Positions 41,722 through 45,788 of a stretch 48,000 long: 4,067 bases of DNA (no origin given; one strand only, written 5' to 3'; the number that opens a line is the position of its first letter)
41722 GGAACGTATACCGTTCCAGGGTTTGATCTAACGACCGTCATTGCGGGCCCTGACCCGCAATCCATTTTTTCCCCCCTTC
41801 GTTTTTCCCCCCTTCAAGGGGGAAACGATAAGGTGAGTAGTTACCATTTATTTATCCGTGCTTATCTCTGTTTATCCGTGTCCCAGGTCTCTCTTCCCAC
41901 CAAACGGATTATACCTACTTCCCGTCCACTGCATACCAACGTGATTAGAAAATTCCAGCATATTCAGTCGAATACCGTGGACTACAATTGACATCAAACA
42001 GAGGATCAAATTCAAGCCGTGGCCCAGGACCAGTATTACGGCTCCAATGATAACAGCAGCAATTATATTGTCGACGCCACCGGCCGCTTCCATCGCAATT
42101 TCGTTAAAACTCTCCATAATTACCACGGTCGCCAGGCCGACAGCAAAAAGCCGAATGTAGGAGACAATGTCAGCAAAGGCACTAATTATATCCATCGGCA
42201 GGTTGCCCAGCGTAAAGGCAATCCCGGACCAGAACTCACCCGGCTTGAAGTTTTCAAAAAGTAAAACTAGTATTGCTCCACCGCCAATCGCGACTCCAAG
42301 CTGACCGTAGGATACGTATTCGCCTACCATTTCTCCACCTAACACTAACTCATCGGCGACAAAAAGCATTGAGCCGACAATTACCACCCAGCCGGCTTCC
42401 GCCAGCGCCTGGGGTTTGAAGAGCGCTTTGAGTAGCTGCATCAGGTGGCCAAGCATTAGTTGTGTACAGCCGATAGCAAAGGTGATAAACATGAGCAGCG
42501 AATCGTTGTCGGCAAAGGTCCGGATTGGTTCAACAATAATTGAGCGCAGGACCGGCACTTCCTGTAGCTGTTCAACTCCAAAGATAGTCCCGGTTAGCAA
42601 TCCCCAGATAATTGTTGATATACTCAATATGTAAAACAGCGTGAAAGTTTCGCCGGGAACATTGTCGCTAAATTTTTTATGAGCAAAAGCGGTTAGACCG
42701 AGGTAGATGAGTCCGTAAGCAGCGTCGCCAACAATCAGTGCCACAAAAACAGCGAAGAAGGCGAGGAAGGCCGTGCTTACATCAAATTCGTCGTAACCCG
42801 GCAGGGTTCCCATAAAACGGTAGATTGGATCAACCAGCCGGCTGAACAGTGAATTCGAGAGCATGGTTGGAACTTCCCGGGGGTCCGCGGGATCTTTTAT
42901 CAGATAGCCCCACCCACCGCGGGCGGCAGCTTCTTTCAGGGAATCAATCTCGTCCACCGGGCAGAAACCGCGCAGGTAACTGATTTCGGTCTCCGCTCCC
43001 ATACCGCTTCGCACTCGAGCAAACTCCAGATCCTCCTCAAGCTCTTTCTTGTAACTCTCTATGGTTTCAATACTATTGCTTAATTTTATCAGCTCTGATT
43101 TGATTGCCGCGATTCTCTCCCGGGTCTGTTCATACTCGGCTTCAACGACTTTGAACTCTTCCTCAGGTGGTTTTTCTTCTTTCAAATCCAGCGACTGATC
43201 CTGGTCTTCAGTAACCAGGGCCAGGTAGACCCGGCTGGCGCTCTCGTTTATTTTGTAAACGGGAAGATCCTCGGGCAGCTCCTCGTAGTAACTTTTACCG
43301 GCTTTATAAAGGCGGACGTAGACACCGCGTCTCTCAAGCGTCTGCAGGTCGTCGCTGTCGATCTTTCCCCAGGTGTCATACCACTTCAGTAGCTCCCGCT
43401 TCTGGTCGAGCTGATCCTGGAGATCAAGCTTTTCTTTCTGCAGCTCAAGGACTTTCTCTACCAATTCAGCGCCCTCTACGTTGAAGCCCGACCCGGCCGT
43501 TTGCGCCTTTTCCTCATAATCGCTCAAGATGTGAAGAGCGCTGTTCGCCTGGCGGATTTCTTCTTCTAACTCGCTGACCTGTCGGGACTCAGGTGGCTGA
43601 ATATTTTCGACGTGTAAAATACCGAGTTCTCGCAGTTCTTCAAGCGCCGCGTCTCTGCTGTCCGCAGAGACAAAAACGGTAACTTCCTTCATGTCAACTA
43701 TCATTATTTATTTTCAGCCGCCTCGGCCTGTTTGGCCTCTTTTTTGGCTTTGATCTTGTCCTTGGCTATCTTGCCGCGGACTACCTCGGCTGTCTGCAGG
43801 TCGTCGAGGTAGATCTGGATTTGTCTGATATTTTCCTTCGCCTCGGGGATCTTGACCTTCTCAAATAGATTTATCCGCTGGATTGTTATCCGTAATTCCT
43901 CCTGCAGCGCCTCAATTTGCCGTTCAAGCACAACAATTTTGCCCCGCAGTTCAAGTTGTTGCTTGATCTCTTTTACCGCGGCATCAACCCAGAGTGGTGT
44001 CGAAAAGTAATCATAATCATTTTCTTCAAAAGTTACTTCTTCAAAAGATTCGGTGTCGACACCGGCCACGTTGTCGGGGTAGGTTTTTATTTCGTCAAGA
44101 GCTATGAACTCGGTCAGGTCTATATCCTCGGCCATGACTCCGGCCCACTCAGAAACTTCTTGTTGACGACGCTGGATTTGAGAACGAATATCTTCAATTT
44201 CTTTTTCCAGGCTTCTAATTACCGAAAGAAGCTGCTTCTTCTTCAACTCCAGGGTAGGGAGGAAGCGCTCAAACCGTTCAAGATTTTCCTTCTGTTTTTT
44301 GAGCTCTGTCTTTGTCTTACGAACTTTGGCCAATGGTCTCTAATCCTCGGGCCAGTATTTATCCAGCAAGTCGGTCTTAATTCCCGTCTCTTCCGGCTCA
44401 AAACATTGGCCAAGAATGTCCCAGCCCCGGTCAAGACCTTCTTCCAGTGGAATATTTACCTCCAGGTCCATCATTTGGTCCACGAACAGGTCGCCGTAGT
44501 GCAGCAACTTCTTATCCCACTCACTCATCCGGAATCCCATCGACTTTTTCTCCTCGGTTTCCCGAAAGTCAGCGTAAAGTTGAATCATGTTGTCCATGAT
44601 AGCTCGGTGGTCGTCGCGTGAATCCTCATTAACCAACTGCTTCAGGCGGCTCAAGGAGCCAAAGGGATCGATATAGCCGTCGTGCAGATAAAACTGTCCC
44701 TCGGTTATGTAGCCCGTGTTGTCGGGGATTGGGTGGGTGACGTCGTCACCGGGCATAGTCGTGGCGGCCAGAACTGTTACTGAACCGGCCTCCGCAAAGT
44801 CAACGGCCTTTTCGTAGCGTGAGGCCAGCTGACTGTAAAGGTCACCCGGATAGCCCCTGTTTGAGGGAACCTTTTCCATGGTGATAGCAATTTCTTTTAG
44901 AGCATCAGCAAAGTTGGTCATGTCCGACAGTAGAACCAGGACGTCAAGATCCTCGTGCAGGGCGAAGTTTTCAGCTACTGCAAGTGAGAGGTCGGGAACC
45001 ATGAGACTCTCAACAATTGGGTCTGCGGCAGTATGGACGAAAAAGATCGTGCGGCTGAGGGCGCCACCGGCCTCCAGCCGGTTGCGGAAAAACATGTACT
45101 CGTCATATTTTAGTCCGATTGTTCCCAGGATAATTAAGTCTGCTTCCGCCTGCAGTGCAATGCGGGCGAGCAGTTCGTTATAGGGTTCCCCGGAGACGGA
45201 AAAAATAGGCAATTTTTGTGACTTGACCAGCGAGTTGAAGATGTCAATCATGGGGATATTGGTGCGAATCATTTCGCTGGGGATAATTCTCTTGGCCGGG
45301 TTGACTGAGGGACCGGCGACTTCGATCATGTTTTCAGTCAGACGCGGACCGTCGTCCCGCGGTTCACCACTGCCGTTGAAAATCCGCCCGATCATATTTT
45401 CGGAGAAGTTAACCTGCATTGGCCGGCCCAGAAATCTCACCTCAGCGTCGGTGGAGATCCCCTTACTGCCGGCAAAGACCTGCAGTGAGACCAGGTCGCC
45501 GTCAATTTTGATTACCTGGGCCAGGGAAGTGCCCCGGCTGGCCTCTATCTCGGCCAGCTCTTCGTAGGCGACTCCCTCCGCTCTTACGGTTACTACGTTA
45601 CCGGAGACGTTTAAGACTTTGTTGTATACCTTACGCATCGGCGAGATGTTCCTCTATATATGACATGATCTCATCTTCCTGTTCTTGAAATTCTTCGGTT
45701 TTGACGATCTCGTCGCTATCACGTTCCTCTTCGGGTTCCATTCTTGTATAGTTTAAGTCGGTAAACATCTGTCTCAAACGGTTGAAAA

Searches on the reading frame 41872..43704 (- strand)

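Call 3: search_protein_families(library=pfam, proteins=[window:41872-43704:-], max_evalue=0.01)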
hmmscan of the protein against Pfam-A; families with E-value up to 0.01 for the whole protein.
window:41872-43704:- (610 aa): 2 families
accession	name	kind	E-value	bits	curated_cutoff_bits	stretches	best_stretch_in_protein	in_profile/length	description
PF18757.6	Nmad5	-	0.0037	17.8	27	1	82-216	50-167/206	Nucleotide modification associated domain 5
PF01496.24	V_ATPase_I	-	0.0079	14.6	30.7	1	511-601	720-813/815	V-type ATPase 116kDa subunit family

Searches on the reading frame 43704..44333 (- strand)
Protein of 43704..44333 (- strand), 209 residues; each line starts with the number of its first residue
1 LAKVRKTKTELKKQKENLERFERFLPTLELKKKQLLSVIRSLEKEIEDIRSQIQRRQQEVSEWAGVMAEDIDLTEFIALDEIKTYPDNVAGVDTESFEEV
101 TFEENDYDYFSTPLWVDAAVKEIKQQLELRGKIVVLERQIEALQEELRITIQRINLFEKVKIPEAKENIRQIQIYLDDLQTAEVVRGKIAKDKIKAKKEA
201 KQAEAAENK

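Call 3: search_protein_families(library=pfam, proteins=[window:43704-44333:-], max_evalue=0.01)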
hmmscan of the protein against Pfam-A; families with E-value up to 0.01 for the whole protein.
window:43704-44333:- (209 aa): 2 families
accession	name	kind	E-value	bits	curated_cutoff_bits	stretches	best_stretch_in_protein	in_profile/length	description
PF01813.22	ATP-synt_D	-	1.8e-38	132.8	25.7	1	10-192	1-196/196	ATP synthase subunit D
PF20878.2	REST_helical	-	0.0053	17.4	27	1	33-72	22-61/65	Helical region in REST corepressor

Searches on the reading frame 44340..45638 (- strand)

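Call 19: search_protein_families(library=pfam, proteins=[window:44340-45638:-], max_evalue=0.0001)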
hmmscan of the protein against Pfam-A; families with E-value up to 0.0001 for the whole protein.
window:44340-45638:- (432 aa): 3 families
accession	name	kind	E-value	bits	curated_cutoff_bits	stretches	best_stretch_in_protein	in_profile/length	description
PF00006.31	ATP-synt_ab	-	3.4e-50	171.1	29.5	1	128-319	2-194/213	ATP synthase alpha/beta family, nucleotide-binding domain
PF22919.1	ATP-synt_VA_C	-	7e-11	42.5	24.7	1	335-429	3-101/101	C-terminal domain of V and A type ATP synthase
PF02874.29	ATP-synt_ab_N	-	6.3e-10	39.9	20.9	1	9-71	2-69/69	ATP synthase alpha/beta family, beta-barrel domain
